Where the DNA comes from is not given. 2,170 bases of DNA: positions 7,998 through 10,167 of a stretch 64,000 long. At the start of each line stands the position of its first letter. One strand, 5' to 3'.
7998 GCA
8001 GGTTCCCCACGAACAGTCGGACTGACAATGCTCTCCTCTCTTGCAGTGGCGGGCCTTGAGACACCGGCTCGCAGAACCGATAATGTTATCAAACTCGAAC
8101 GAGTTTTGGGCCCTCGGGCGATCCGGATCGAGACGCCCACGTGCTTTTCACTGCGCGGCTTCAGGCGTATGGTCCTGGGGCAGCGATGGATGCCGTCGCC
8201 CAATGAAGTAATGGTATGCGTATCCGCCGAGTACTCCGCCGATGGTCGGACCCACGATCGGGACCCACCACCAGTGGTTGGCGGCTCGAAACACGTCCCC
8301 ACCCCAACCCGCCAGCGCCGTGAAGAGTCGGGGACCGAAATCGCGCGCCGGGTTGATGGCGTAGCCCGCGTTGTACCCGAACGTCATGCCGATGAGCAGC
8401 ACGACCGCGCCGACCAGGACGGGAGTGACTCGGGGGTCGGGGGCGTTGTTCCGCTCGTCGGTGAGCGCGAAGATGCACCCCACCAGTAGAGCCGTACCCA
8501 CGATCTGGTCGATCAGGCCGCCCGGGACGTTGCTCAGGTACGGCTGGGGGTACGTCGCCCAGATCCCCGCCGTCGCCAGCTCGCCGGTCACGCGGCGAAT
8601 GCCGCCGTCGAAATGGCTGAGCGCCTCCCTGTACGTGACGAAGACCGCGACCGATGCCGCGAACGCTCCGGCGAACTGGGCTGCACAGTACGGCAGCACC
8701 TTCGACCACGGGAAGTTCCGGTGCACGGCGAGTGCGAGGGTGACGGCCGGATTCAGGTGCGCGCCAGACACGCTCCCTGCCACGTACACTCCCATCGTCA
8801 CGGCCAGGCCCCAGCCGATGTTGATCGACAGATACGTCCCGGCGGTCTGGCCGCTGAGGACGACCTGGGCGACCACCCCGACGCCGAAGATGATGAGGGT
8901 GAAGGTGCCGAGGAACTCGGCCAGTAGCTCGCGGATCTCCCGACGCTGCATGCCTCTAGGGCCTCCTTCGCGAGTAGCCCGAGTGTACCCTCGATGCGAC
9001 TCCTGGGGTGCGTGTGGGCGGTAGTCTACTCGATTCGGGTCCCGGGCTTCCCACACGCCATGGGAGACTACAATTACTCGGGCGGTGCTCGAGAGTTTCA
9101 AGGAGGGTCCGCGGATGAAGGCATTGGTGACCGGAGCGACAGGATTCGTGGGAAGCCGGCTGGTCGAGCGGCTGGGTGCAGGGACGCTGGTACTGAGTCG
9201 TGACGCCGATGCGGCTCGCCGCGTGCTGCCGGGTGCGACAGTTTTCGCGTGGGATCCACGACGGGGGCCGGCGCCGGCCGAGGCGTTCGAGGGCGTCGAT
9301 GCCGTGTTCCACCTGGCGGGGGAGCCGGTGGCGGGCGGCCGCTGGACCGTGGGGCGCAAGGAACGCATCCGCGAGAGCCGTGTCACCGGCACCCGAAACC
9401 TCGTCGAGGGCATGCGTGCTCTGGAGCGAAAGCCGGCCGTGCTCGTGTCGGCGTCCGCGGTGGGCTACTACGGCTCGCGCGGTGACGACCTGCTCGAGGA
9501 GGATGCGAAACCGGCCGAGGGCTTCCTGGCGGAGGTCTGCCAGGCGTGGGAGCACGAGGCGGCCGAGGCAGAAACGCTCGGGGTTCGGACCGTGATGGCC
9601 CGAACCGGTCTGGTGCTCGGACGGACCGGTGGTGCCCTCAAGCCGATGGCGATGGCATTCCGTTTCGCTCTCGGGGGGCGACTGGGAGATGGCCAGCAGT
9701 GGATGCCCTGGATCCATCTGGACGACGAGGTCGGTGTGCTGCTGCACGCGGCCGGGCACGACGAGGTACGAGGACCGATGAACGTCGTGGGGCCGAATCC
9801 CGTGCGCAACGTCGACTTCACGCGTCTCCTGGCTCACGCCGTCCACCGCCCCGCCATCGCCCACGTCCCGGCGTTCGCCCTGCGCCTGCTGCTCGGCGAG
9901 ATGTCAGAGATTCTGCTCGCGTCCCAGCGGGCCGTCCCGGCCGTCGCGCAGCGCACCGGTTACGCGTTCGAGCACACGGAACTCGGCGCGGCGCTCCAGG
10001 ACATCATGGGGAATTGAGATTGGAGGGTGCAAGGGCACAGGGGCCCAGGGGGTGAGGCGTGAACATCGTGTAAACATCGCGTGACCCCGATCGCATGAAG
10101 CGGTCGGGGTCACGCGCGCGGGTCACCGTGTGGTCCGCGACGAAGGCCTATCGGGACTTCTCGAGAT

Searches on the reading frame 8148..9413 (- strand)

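Call 65: search_protein_families(library=pfam, max_evalue=0.001, proteins=[window:8148-9413:-])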
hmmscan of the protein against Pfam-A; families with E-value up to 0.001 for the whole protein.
window:8148-9413:- (421 aa): 1 family
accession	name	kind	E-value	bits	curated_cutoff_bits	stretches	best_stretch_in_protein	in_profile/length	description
PF00230.25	MIP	-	1.5e-53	182.3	25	1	159-400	7-222/222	Major intrinsic protein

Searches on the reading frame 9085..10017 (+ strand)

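Call 65: search_protein_families(library=pfam, max_evalue=0.001, proteins=[window:9085-10017:+])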
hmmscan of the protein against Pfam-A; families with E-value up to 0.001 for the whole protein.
window:9085-10017:+ (310 aa): 6 families
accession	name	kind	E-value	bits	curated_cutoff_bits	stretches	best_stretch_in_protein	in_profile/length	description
PF01370.27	Epimerase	-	4.1e-23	82.5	20.9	1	13-227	1-230/240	NAD dependent epimerase/dehydratase family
PF08338.16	DUF1731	-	1.6e-19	69.7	27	1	261-307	1-47/47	Domain of unknown function (DUF1731)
PF13460.12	NAD_binding_10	-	7.6e-09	36.1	27.2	1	17-128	1-103/184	NAD(P)H-binding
PF16363.11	GDP_Man_Dehyd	-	8.4e-06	25.9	27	0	71-140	76-144/332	GDP-mannose 4,6 dehydratase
PF01073.25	3Beta_HSD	-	9.2e-06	25.3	22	1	14-140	1-133/280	3-beta hydroxysteroid dehydrogenase/isomerase family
PF07993.18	NAD_binding_4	-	0.00022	20.9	20.1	0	15-30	1-16/258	Male sterility protein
